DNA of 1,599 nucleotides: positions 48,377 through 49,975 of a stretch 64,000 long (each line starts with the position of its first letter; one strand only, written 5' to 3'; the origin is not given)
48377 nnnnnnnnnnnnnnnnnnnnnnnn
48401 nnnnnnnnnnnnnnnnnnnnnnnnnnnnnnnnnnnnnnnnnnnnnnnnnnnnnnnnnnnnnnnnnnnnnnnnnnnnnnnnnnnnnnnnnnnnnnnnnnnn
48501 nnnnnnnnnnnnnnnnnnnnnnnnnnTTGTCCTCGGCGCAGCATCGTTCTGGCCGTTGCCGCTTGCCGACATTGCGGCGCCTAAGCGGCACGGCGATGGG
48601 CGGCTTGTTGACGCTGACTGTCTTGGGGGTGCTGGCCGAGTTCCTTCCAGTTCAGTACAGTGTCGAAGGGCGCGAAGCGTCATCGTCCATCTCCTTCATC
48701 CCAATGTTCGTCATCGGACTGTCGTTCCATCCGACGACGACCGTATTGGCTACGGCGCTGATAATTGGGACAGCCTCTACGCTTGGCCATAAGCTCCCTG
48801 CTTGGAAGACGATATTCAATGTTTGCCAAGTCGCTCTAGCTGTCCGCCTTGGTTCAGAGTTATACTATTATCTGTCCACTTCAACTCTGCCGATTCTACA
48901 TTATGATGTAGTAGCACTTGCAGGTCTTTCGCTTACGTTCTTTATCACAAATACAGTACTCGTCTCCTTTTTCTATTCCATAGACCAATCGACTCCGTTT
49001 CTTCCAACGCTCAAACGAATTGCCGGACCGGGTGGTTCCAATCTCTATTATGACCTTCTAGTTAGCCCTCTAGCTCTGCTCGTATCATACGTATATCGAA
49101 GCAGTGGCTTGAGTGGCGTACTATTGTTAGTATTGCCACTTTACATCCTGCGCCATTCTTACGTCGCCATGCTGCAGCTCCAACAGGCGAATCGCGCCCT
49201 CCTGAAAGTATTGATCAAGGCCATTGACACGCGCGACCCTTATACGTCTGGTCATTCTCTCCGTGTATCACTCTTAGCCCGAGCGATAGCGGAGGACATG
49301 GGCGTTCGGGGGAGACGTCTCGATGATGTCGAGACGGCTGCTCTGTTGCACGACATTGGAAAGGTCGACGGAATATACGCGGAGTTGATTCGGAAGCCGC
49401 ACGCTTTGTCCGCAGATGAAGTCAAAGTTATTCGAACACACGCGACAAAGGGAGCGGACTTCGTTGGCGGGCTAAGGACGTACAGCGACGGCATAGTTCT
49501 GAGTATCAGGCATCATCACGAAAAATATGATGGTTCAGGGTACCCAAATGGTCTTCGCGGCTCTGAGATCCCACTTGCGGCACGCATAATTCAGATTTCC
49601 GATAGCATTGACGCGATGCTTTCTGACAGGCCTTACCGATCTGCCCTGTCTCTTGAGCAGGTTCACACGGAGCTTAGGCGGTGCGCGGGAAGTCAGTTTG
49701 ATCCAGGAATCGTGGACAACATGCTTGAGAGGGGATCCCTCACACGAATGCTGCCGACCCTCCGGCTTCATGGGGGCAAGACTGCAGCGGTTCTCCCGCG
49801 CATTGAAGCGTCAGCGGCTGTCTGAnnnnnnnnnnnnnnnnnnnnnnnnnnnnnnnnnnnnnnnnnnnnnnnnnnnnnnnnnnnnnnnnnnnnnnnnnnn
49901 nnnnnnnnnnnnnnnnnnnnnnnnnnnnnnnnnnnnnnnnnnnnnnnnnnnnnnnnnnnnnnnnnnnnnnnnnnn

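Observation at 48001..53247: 5.2-kb low-GC island inserted between an ABC exporter operon and the hut/clpP cluster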

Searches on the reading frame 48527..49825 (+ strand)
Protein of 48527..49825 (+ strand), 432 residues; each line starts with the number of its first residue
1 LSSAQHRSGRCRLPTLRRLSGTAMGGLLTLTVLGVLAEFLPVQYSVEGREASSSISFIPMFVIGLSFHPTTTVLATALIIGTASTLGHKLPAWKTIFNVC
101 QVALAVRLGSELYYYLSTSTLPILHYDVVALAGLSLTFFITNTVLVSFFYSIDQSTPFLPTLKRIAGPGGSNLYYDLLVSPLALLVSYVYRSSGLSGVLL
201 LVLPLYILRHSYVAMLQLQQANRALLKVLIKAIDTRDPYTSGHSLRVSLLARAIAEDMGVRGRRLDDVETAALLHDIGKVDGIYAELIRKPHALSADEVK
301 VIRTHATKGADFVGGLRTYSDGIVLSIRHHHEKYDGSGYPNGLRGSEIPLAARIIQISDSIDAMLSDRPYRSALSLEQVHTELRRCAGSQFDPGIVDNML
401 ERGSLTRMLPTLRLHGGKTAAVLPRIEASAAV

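Call 3: search_protein_families(library=pfam, proteins=[window:48527-49825:+], max_evalue=0.01)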
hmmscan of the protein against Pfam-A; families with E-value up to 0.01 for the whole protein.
window:48527-49825:+ (432 aa): 4 families
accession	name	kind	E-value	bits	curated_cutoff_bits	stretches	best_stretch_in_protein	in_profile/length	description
PF13487.12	HD_5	-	3e-30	105.6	27.2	1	227-394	1-169/170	HD domain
PF01966.28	HD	-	3.8e-18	66.3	22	1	241-364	2-116/116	HD domain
PF20972.2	MASE9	-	1.9e-06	28.4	24.3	1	73-207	67-190/203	MASE9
PF08668.18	HDOD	-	0.00016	21.7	22.9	1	242-280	97-133/196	HDOD domain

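Call 16: find_encoding_contigs(protein=window:48596-49825:+, flank=10000, max_places=10)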
Protein window:48596-49825:+ (409 aa): 1 contig read that carries it; 1 place shown.
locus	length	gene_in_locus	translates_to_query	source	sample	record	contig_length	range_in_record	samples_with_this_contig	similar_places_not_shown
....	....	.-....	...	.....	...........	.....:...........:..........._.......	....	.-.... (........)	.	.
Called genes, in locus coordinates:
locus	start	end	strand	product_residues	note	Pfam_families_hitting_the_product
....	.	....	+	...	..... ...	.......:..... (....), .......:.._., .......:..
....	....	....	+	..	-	?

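Call 19: search_protein_families(library=ncbifam, proteins=[window:48596-49825:+], max_evalue=0.01)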
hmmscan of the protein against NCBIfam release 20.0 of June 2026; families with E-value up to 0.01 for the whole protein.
window:48596-49825:+ (409 aa): 5 families
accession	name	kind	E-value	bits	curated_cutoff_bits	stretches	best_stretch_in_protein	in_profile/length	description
NF053512.1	nitric_RR_NosR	exception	7e-34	117.6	400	1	194-378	169-352/422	response regulator c-di-GMP phosphodiesterase, NosR family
TIGR00277.1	HDIG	domain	8.7e-08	31.9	27.6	1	217-309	5-83/84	HDIG domain-containing metalloprotein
TIGR01596.1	cas3_HD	equivalog_domain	4.2e-06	26.9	43.45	1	220-320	4-113/178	CRISPR-associated endonuclease Cas3''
TIGR02621.3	cas3_GSU0051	exception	5.3e-05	22.2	400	1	219-273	673-727/854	type I-G CRISPR-associated helicase/endonuclease Cas3g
NF045665.1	NTPtran_DVU1551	equivalog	0.0041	16.2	315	1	200-257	201-260/359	DVU_1551 family NTP transferase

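Call 20: search_protein_families(library=padloc, proteins=[window:48596-49825:+], max_evalue=0.01)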
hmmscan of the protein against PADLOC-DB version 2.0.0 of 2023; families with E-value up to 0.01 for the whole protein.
window:48596-49825:+ (409 aa): 7 families
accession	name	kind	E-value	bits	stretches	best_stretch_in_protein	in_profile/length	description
PDLC00940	Cas3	-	1.1e-06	26.9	1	220-320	4-113/178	CRISPR-associated endonuclease Cas3-HD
PDLC01765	Cas3c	-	7.6e-06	23.1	1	217-314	23-98/612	-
PDLC01293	Cas10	-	1.2e-05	22.4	1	246-362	2-95/577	CAS-III; effector_LS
PDLC01769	Cas3g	-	1.7e-05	21.7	1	218-267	660-709/836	-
PDLC01254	Cas3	-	0.00024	19.4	1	219-324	11-99/164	CAS-I; effector_G3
PDLC00939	Cas3g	-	0.0019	14.3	1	217-263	692-738/864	"CRISPR-associated helicase Cas3, subtype Dpsyc"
PDLC02374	dGTPase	-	0.0045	14.4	1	220-256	78-111/395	-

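Call 34: find_homologous_proteins(query=window:48596-49825:+, max_evalue=0.001)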
Query window:48596-49825:+ (409 aa): 4356 proteins with E <= 0.001 among 8000 candidates; the best 120 are listed.
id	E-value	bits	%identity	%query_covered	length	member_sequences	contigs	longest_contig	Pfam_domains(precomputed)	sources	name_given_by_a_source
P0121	7.2e-261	883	100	100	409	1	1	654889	PF20972.3,PF13487.13,PF01966.29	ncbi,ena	-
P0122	1.2e-153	530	61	98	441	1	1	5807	PF20972.3,PF13487.13,PF01966.29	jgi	jgi:putative nucleotidyltransferase with HDIG domain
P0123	3.9e-146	505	61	96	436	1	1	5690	PF20972.3,PF13487.13,PF01966.29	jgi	jgi:putative nucleotidyltransferase with HDIG domain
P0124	1.1e-140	487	57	95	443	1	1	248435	PF20972.3,PF13487.13,PF01966.29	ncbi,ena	-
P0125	1.3e-136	474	58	94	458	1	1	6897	PF20972.3,PF13487.13,PF01966.29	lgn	-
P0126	3.6e-132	459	54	95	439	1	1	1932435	PF20972.3,PF13487.13,PF01966.29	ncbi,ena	-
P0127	7.3e-127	442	55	95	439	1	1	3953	PF20972.3,PF13487.13,PF01966.29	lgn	-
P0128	3.3e-125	436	53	99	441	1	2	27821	PF20972.3,PF13487.13,PF01966.29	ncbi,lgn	ncbi:MAG: HD-GYP domain-containing protein [Longimicrobiales bacterium]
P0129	2.3e-122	427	52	93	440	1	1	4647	PF20972.3,PF08668.19,PF13487.13,PF01966.29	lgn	-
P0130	5.4e-122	426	53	93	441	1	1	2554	PF20972.3,PF13487.13,PF01966.29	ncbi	ncbi:MAG: HD-GYP domain-containing protein [Candidatus Binatia bacterium]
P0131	7.1e-118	412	52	93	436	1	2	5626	PF20972.3,PF08668.19,PF13487.13,PF01966.29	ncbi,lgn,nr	ncbi:MAG: HD-GYP domain-containing protein [Gemmatimonadetes bacterium]|nr:HD-GYP domain-containing 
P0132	2.4e-117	410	51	92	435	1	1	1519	PF13487.13,PF01966.29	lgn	-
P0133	1.8e-116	407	50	95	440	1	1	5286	PF20972.3,PF08668.19,PF13487.13,PF01966.29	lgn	-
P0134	4.3e-116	406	48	95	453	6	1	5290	PF20972.3,PF08668.19,PF13487.13,PF01966.29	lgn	-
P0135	1.3e-115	405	51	93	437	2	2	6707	PF20972.3,PF13487.13,PF01966.29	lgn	-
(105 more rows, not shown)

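Call 35: find_encoding_contigs(protein=P0124, flank=8000, max_places=2)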
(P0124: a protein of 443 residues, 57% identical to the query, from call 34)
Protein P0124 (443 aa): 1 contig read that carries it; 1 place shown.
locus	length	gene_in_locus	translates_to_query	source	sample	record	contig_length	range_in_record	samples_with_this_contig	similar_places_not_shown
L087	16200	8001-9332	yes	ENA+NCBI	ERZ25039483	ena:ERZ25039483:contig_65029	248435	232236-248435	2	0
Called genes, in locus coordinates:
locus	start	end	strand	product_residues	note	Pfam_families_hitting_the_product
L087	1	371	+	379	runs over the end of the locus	-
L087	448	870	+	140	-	-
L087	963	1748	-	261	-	PF01569:PAP2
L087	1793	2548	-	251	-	PF01694:Rhomboid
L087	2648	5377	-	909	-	PF13492:GAF_3, PF08448:PAS_4, PF00989:PAS, PF08448:PAS_4, PF13188:PAS_8, PF08447:PAS_3, PF13426:PAS_9, PF00989:PAS, +10 more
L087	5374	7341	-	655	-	PF00933:Glyco_hydro_3, PF01915:Glyco_hydro_3_C (weak)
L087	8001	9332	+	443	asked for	PF20972:MASE9, PF01966:HD, PF13487:HD_5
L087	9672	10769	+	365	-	PF13276:HTH_21, PF00665:rve, PF13683:rve_3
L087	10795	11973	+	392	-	-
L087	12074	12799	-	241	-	PF13589:HATPase_c_3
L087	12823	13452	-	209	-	-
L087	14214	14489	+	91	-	PF00145:DNA_methylase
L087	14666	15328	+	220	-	PF00145:DNA_methylase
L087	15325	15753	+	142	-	PF03852:Vsr, PF18741:MTES_1575 (faint)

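Call 36: find_encoding_contigs(protein=P0122, flank=8000, max_places=2)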
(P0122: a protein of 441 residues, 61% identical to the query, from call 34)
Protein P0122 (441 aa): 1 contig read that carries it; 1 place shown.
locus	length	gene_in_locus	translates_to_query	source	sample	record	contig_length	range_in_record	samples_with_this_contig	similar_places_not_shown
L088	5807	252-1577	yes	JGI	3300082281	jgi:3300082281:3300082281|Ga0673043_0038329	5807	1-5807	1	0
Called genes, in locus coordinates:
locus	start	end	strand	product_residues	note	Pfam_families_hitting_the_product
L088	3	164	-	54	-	?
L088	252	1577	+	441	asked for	PF20972:MASE9, PF13487:HD_5, PF01966:HD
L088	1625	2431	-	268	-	PF12840:HTH_20 (faint), PF12833:HTH_18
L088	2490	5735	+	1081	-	PF13401:AAA_22 (faint), PF07719:TPR_2 (faint), PF13191:AAA_16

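Call 41: find_related_loci(query=A1, collection=metagenome_contigs, flank=3000)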
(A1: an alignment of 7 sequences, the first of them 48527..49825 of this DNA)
Query A1 (432 aa) in metagenome_contigs; peptide patterns used: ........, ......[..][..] (x = any residue, [..] = any of these).
600 stretches matched a pattern (row limit reached: there are more); 195 encode a relative of the query (tblastn E <= 1e-3); the best 80 are kept; 80 distinct loci.
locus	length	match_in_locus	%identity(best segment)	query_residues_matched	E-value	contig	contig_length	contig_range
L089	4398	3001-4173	32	26-401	9e-48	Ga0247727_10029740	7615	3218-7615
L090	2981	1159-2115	35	69-392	5e-47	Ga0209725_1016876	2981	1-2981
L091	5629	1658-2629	34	90-410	3e-46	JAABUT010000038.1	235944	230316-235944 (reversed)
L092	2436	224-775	47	223-403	2e-45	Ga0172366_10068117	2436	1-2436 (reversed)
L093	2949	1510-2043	47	217-396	7e-45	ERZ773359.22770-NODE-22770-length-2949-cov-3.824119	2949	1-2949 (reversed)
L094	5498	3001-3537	46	217-397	2e-44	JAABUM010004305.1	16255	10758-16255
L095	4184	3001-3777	35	140-402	8e-44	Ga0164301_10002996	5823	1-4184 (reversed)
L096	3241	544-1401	34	138-399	1e-43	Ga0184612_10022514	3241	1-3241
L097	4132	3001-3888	34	133-410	2e-43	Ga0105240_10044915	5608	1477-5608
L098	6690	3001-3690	38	175-402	4e-43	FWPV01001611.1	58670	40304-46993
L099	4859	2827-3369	43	218-400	9e-43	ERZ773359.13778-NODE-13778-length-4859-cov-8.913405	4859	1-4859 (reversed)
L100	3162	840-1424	43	217-413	7e-43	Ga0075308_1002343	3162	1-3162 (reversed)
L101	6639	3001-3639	42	196-407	2e-42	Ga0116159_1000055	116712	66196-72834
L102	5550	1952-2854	33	128-410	2e-42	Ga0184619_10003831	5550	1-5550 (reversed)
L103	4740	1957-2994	32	94-413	5e-42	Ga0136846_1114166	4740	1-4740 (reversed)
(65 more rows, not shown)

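Call 43: find_encoding_contigs(protein=P0126, flank=8000, max_places=2)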
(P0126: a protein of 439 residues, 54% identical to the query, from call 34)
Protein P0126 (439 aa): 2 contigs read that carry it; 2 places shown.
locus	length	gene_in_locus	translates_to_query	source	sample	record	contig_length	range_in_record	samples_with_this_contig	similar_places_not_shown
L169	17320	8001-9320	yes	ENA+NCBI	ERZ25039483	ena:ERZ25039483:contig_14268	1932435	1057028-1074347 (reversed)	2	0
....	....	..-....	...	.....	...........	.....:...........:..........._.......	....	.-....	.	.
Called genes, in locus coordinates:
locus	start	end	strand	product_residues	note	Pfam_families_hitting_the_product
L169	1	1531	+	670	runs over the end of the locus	PF02012:BNR (faint), PF15902:Sortilin-Vps10 (weak)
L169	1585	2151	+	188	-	-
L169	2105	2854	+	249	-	-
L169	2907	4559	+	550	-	PF00989:PAS, PF08448:PAS_4, PF13426:PAS_9, PF08447:PAS_3, PF01590:GAF, PF13185:GAF_2, PF00512:HisKA, PF02518:HATPase_c, +2 more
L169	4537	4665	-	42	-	PF20216:DUF6576 (weak)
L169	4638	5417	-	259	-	-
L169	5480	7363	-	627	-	PF00933:Glyco_hydro_3, PF01915:Glyco_hydro_3_C (weak)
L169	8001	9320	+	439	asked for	PF20972:MASE9 (weak), PF13487:HD_5, PF01966:HD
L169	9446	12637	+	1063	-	PF13191:AAA_16, PF13424:TPR_12 (weak)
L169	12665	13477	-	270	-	PF12833:HTH_18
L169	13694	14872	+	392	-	PF00850:Hist_deacetyl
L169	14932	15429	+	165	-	PF13302:Acetyltransf_3, PF00583:Acetyltransf_1, PF13673:Acetyltransf_10 (weak), PF13508:Acetyltransf_7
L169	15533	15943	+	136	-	-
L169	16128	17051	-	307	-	PF03881:Fructosamin_kin, PF01636:APH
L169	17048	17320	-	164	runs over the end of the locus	PF01451:LMWPc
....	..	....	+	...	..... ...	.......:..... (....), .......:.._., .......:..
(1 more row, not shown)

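Call 44: find_encoding_contigs(protein=P0128, flank=8000, max_places=2)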
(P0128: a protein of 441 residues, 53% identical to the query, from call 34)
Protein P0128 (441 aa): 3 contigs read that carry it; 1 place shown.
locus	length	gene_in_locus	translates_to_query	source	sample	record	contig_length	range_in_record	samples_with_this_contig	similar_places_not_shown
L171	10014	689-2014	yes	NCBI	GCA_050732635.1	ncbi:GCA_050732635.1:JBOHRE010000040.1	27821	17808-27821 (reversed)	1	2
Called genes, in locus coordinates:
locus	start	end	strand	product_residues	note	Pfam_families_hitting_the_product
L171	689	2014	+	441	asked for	PF20972:MASE9 (weak), PF13487:HD_5, PF01966:HD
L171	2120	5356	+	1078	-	PF13191:AAA_16, PF13401:AAA_22 (weak)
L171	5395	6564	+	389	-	PF00850:Hist_deacetyl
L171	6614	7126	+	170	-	PF13302:Acetyltransf_3 (weak), PF00583:Acetyltransf_1, PF13508:Acetyltransf_7 (weak)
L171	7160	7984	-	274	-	PF12833:HTH_18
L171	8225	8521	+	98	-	PF01883:FeS_assembly_P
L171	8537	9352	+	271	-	PF00561:Abhydrolase_1, PF12146:Hydrolase_4, PF12697:Abhydrolase_6, PF00975:Thioesterase (weak), PF03096:Ndr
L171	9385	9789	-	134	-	PF00903:Glyoxalase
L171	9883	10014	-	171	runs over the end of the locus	PF07617:DUF1579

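Call 47: find_encoding_contigs(protein=P0125, flank=6000, max_places=2)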
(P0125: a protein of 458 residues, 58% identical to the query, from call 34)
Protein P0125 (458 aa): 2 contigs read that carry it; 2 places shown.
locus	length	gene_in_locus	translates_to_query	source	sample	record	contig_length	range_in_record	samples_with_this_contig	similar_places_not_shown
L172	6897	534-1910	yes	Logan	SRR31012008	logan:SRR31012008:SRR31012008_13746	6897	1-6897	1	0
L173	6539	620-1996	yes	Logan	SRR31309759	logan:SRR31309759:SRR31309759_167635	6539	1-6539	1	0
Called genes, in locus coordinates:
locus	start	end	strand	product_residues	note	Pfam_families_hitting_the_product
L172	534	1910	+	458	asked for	PF20972:MASE9 (faint), PF13487:HD_5, PF01966:HD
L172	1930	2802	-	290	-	PF12833:HTH_18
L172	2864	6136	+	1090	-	PF13191:AAA_16, PF13401:AAA_22 (weak), PF13424:TPR_12 (faint)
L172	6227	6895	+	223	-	?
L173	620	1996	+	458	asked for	PF20972:MASE9 (faint), PF13487:HD_5, PF01966:HD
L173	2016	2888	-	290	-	PF12833:HTH_18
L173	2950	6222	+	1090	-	PF13191:AAA_16, PF13401:AAA_22 (weak), PF13424:TPR_12 (faint)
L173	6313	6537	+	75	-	?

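Call 48: find_encoding_contigs(protein=P0123, flank=6000, max_places=2)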
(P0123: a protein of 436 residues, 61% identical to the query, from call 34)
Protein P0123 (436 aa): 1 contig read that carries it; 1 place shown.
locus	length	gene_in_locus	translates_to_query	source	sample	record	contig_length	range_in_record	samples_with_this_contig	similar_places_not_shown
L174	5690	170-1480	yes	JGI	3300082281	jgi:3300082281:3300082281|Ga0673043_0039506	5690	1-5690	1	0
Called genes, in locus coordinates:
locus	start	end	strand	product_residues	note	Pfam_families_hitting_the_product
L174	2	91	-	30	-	?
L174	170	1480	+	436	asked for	PF20972:MASE9, PF01966:HD, PF13487:HD_5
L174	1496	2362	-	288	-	PF12833:HTH_18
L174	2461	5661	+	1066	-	PF13191:AAA_16, PF13424:TPR_12 (weak)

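Call 65: search_protein_families(library=pfam, proteins=[L172:2864-6136:+, L169:9446-12637:+, L087:10795-11973:+, L087:12823-13452:-], max_evalue=0.01)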
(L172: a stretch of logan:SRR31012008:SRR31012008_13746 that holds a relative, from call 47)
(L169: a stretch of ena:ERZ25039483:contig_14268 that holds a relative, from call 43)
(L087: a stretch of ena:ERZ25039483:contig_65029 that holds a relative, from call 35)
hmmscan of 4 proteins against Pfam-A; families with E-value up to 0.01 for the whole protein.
L172:2864-6136:+ (1090 aa): 4 families
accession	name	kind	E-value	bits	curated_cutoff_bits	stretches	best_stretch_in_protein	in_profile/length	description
PF13191.12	AAA_16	-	1.2e-26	94.6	32.6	1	241-411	1-166/167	AAA ATPase domain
PF13401.12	AAA_22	-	6.7e-08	33.4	27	1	268-409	8-118/130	AAA domain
PF13424.12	TPR_12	-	3.8e-06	27.4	30.1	1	828-896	5-74/77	Tetratricopeptide repeat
PF25199.1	nSTAND_NTPase5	-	0.0043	17.3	34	0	359-419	80-136/145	Novel STAND NTPase 5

L169:9446-12637:+ (1063 aa): 4 families
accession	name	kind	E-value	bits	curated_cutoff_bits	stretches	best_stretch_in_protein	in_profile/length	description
PF13191.12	AAA_16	-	1.8e-25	90.8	32.6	1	242-414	1-166/167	AAA ATPase domain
PF13424.12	TPR_12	-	5.7e-07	30.1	30.1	1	815-886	3-76/77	Tetratricopeptide repeat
PF13401.12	AAA_22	-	0.00028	21.6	27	1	266-403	6-104/130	AAA domain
PF01637.24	ATPase_2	-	0.0066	16.7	33.2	0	251-393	6-123/225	ATPase domain predominantly from Archaea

L087:10795-11973:+ (392 aa): 1 family
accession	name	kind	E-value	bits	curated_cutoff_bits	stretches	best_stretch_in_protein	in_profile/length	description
PF12358.13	DUF3644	-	0.0009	19.3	27.6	1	45-114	38-106/183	Domain of unknown function (DUF3644)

L087:12823-13452:- (209 aa): 0 families

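Call 76: search_protein_families(library=padloc, proteins=[L172:2864-6136:+, L169:9446-12637:+, L171:2120-5356:+, L087:10795-11973:+, L087:12074-12799:-, L087:12823-13452:-], max_evalue=0.001)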
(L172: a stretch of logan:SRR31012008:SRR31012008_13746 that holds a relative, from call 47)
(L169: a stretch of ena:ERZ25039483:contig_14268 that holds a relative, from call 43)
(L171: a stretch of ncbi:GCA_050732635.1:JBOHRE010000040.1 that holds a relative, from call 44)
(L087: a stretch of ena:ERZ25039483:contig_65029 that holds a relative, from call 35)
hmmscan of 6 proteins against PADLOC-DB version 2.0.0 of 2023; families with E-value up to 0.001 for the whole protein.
L172:2864-6136:+ (1090 aa): 1 family
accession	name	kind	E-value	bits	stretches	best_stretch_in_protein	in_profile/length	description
PDLC04140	mad8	-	0.00031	18.3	0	261-296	23-60/314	mads_8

L169:9446-12637:+ (1063 aa): 1 family
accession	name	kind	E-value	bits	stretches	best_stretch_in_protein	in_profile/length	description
PDLC04984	PDC-S27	-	9.5e-06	22.7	0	360-403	83-126/474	-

L171:2120-5356:+ (1078 aa): 0 families

L087:10795-11973:+ (392 aa): 2 families
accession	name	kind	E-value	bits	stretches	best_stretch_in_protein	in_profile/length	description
PDLC05059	PDC-S64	-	1.7e-17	61.5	1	5-121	4-124/339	-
PDLC01688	DUF3644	-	3.2e-05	22.1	1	7-112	10-112/149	DUF3644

L087:12074-12799:- (241 aa): 2 families
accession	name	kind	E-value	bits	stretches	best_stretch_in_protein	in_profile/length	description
PDLC03419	REase_II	-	7.5e-15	52.3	1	16-137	14-131/695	Type II restriction enzyme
PDLC03485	REase_II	-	2e-14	50.9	1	15-122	14-112/611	Type II restriction enzyme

L087:12823-13452:- (209 aa): 1 family
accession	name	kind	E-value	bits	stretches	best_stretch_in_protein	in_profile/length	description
PDLC03399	REase_II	-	2.6e-70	235.4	1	13-206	137-330/345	Type II restriction enzyme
